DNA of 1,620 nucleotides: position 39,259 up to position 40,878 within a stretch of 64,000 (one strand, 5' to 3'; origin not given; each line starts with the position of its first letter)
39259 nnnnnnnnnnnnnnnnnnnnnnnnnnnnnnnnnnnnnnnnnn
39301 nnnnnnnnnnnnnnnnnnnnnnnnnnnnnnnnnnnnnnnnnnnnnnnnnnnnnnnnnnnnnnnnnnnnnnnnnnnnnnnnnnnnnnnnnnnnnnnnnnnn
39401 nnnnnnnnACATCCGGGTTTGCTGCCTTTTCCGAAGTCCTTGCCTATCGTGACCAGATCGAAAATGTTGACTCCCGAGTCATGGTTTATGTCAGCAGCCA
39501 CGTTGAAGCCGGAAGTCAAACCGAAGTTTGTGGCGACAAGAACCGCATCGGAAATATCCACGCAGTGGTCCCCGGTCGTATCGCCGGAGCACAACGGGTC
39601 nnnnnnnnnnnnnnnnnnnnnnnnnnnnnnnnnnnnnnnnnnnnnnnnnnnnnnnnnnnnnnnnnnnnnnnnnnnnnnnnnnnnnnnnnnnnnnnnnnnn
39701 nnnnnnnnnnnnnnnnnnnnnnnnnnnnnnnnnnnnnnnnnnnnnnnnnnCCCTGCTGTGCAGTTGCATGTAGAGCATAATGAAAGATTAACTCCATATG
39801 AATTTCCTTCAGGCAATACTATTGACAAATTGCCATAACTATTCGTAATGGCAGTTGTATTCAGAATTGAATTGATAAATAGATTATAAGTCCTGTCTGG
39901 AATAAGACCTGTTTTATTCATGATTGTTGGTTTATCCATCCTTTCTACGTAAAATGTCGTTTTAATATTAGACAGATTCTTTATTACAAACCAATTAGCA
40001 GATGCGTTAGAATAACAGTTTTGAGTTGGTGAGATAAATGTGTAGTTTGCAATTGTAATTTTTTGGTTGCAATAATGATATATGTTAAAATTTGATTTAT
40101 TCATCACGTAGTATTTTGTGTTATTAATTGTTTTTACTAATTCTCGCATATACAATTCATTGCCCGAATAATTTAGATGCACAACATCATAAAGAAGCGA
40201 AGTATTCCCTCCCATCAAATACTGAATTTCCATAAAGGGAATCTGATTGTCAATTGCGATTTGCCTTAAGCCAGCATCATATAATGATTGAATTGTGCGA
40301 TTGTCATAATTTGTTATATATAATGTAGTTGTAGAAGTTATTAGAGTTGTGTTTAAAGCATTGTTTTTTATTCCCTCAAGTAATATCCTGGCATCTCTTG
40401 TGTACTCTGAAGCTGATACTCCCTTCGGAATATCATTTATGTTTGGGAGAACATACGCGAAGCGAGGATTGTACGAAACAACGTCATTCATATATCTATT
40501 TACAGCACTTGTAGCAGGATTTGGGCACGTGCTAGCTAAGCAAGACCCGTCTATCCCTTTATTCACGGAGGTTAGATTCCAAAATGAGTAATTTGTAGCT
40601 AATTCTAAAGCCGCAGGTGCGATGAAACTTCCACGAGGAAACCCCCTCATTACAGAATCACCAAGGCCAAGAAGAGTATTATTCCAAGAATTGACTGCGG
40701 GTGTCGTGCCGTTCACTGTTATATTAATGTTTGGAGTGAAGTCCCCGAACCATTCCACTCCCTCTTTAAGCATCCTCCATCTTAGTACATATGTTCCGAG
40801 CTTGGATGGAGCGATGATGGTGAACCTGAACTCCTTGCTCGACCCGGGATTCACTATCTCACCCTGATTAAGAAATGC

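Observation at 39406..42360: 984-aa secreted, Cys-rich, sequon-rich protein with a dockerin-like EF-hand repeat, in an AT-rich island next to the rRNA/tRNA cluster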

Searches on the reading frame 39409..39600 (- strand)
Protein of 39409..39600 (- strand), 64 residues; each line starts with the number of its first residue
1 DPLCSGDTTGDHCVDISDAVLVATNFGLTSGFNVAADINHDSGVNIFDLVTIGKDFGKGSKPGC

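Call 40: search_solved_structures(query=A2, max_evalue=0.01, show_alignments=2)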
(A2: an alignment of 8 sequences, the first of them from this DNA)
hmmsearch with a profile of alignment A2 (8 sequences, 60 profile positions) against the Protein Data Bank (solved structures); distinct sequences matched with E-value up to 0.01: 10.
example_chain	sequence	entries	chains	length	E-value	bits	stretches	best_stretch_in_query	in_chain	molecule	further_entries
2y3n_B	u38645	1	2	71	1.3e-14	57.1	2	5-59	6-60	CELLULOSOMAL FAMILY-48 PROCESSIVE GLYCOSIDE HYDROLASE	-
2jnk_A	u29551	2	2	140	7e-09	38.8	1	5-59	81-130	Hyalurononglucosaminidase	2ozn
2b59_B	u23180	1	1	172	1.8e-08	37.5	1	5-60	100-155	Cellulosomal scaffolding protein A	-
3kcp_A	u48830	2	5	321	2.5e-07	33.8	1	5-60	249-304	Cellulosomal-scaffolding protein A | Cellulosome anchoring protein cohesin region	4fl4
5g5d_B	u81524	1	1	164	3.9e-07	33.2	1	6-60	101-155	CELLULOSOMAL-SCAFFOLDING PROTEIN A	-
4u3s_B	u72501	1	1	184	3.5e-05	26.9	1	9-59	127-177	Cellulosomal scaffoldin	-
5k39_B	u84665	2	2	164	9.4e-05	25.5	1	10-59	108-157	Dockerin module from a protein of unknown function | Ig domain protein group 2 domain protein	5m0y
4wi0_B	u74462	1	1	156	0.00013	25.1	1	7-32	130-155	Cellulosomal scaffoldin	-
9l5m_A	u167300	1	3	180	0.00059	23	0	7-32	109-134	Sarcoplasmic Ca-binding protein (SCP)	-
2vn6_B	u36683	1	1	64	0.007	19.6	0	6-53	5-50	ENDOGLUCANASE A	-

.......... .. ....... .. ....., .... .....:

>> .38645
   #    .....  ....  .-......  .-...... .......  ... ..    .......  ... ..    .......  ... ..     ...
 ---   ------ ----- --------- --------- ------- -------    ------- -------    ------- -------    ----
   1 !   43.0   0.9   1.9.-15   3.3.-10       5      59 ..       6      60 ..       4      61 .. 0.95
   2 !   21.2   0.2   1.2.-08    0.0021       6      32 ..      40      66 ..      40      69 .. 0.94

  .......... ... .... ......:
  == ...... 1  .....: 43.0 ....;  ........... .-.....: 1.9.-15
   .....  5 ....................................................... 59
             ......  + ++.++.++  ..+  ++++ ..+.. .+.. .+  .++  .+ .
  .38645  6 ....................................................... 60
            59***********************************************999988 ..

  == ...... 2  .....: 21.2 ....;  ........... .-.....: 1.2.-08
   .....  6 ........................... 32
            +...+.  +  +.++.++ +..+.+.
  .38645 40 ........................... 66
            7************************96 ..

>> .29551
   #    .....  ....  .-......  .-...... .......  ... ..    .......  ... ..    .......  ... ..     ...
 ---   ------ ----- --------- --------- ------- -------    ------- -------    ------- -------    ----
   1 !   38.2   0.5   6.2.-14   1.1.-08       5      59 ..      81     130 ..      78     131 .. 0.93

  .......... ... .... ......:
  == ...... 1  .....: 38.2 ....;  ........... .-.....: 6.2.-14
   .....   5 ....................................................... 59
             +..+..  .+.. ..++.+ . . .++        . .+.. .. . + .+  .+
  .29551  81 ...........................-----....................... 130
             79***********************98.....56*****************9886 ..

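Call 41: search_protein_families(library=pfam, alignment_id=A2, max_evalue=0.1)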
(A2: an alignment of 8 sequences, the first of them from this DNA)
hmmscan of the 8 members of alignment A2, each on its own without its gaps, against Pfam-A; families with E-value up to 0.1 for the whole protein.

A. member 1, seq(64 aa): 1 family
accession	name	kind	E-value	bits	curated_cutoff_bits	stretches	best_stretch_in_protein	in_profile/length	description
PF00404.24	Dockerin_1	-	0.00017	22.2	22.9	1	6-52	2-52/57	Dockerin type I domain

B. families by the number of members that match (of 8 scanned): 4 families
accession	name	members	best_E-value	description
PF00404.24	Dockerin_1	8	5.9e-07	Dockerin type I domain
PF13405.12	EF-hand_6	2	0.0032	EF-hand domain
PF13499.12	EF-hand_7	1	0.0033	EF-hand domain pair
PF00036.39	EF-hand_1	1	0.057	EF hand domain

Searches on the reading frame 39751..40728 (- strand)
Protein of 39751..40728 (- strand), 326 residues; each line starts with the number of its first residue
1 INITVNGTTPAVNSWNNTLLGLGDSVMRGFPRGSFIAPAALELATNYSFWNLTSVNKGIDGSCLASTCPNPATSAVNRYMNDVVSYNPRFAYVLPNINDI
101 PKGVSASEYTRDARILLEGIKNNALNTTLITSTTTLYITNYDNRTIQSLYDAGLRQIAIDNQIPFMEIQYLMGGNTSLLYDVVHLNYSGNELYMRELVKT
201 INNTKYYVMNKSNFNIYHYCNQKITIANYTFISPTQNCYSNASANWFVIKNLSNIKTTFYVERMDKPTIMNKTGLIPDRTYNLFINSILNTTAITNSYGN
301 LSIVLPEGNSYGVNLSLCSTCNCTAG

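Call 55: find_homologous_proteins(query=window:39751-40728:-, max_evalue=0.001)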
Query window:39751-40728:-: 1408 candidates shared short words with the query, none scored E <= 0.001.

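Call 57: search_solved_structures(query=window:39751-40728:-, max_evalue=10, show_alignments=3)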
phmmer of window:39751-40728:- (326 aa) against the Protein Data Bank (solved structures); distinct sequences matched with E-value up to 10: 2.
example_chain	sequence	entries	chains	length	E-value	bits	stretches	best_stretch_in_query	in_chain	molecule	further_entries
1y5m_A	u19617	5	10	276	0.31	13.5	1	170-296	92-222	Corticosteroid 11-beta-dehydrogenase, isozyme 1 | Corticosteroid 11-beta-dehydrogenase isozyme 1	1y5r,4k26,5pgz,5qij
9n3s_A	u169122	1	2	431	0.32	13.5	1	55-105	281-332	Initiation-specific alpha-1,6-mannosyltransferase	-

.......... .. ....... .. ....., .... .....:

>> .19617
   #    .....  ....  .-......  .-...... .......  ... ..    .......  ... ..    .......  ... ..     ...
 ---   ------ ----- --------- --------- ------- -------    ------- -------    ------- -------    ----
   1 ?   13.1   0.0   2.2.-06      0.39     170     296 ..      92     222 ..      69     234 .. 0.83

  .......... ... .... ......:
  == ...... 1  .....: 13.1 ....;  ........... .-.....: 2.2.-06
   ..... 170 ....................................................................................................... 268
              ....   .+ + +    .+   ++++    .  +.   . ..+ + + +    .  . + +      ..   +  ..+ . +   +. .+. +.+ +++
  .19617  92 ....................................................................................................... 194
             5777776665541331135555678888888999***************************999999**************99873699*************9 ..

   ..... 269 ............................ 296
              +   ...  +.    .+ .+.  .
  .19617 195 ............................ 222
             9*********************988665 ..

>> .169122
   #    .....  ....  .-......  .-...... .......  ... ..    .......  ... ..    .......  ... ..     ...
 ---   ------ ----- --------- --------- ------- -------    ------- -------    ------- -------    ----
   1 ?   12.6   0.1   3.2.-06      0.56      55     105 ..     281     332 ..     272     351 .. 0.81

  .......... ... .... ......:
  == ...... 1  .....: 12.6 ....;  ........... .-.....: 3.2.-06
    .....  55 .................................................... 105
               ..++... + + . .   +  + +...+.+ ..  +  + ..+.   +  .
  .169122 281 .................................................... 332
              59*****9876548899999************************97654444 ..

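Call 80: predict_structure(protein=window:39751-40695:-)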
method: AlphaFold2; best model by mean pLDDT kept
length: 315 residues; sequences in the alignment: 1
mean_pLDDT: 30.8   pTM: 0.18
mean pLDDT of the five models: 30.8, 28.0, 27.5, 26.1, 23.8
residues with pLDDT >= 90: 0; 70-90: 0; 50-70: 0; < 50: 315
segments of 3 or more residues with pLDDT < 50: 1-315
pLDDT, mean of each block of 10 residues (from residue 1): 35 39 36 35 29 32 33 29 32 32 38 34 32 40 33 23 24 26 28 28 28 27 28 27 28 24 26 30 33 34 32 28
secondary structure, 60 per line:
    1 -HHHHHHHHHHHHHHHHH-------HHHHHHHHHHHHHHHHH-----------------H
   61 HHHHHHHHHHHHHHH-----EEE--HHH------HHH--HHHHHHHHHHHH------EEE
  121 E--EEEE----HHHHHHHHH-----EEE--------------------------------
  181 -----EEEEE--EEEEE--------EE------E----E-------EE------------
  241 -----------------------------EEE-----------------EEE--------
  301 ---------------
elements in order: H2-18 H26-42 H60-75 E81-83 H100-111 E118-121 E124-127 H132-140 E146-148 E186-190 E193-197 E270-272 E290-292
